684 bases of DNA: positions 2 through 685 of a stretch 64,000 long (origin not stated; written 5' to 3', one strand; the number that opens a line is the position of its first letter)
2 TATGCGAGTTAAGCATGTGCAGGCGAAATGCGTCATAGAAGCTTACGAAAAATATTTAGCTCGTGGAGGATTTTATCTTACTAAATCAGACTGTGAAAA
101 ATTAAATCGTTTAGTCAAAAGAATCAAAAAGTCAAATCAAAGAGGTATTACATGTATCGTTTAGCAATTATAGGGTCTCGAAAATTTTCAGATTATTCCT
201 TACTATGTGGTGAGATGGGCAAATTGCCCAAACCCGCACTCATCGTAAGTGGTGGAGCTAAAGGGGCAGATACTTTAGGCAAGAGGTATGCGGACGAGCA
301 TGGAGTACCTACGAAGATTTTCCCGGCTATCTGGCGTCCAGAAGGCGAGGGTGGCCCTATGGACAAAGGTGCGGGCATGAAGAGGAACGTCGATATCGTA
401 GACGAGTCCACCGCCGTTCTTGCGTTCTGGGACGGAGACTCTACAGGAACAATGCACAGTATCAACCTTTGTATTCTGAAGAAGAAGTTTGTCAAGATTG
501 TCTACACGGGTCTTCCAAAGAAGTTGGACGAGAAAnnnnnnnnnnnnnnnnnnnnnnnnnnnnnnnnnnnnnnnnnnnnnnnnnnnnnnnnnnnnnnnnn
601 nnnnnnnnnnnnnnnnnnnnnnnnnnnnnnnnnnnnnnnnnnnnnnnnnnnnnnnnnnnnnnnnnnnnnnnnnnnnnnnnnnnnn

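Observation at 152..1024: SLOG-NADAR fusion protein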

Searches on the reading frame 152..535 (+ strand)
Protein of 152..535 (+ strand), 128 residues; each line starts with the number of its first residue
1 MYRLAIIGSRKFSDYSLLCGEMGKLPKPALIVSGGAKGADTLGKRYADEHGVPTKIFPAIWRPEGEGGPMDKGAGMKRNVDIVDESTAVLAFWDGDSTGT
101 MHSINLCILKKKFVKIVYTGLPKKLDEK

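Call 40: search_solved_structures(query=A3, max_evalue=1, show_alignments=5)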
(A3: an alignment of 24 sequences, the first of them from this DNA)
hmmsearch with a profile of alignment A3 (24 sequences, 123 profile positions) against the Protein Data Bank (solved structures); distinct sequences matched with E-value up to 1: 17.
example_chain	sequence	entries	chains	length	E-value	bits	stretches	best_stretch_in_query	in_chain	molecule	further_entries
5mll_A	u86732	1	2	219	7.2e-06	29.3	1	4-114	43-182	DNA processing chain A (DprA)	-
4ljr_A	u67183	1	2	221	7.5e-06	29.2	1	4-114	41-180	DNA processing chain A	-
4ljk_A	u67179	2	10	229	8.4e-06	29.1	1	4-114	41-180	DNA processing chain A (DprA)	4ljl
3uqz_A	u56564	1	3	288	0.00015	25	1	4-55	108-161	DNA processing protein DprA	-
3imk_A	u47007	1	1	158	0.00038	23.7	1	24-60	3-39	Putative molybdenum carrier protein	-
9sda_c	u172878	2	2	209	0.078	16.3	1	17-63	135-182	Small ribosomal subunit protein uS3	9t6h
4gkj_C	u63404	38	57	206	0.12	15.7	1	17-62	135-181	30S ribosomal protein S3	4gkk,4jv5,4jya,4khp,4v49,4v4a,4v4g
4k0k_C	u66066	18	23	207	0.12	15.7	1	17-62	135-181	30S ribosomal protein S3 | RIBOSOMAL PROTEIN S3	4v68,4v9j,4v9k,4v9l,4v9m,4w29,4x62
4wt8_AC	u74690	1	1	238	0.16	15.3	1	17-62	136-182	30S ribosomal protein S3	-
1i94_C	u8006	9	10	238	0.16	15.3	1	17-62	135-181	30S RIBOSOMAL PROTEIN S3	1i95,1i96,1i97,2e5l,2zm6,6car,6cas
10px_1c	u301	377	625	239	0.16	15.3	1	17-62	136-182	30S ribosomal protein S3 | Ribosomal protein S3 | 16S Ribosomal protein S3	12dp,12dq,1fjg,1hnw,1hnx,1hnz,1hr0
8pmx_A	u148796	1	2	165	0.37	14.1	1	60-95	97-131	Pro-secreted protein ORF2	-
9fy1_c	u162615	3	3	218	0.59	13.4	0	15-63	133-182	Small ribosomal subunit protein uS3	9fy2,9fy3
6htq_c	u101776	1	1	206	0.91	12.8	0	15-63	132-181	30S ribosomal protein S3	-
8qcq_c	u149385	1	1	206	0.91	12.8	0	15-63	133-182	Small ribosomal subunit protein uS3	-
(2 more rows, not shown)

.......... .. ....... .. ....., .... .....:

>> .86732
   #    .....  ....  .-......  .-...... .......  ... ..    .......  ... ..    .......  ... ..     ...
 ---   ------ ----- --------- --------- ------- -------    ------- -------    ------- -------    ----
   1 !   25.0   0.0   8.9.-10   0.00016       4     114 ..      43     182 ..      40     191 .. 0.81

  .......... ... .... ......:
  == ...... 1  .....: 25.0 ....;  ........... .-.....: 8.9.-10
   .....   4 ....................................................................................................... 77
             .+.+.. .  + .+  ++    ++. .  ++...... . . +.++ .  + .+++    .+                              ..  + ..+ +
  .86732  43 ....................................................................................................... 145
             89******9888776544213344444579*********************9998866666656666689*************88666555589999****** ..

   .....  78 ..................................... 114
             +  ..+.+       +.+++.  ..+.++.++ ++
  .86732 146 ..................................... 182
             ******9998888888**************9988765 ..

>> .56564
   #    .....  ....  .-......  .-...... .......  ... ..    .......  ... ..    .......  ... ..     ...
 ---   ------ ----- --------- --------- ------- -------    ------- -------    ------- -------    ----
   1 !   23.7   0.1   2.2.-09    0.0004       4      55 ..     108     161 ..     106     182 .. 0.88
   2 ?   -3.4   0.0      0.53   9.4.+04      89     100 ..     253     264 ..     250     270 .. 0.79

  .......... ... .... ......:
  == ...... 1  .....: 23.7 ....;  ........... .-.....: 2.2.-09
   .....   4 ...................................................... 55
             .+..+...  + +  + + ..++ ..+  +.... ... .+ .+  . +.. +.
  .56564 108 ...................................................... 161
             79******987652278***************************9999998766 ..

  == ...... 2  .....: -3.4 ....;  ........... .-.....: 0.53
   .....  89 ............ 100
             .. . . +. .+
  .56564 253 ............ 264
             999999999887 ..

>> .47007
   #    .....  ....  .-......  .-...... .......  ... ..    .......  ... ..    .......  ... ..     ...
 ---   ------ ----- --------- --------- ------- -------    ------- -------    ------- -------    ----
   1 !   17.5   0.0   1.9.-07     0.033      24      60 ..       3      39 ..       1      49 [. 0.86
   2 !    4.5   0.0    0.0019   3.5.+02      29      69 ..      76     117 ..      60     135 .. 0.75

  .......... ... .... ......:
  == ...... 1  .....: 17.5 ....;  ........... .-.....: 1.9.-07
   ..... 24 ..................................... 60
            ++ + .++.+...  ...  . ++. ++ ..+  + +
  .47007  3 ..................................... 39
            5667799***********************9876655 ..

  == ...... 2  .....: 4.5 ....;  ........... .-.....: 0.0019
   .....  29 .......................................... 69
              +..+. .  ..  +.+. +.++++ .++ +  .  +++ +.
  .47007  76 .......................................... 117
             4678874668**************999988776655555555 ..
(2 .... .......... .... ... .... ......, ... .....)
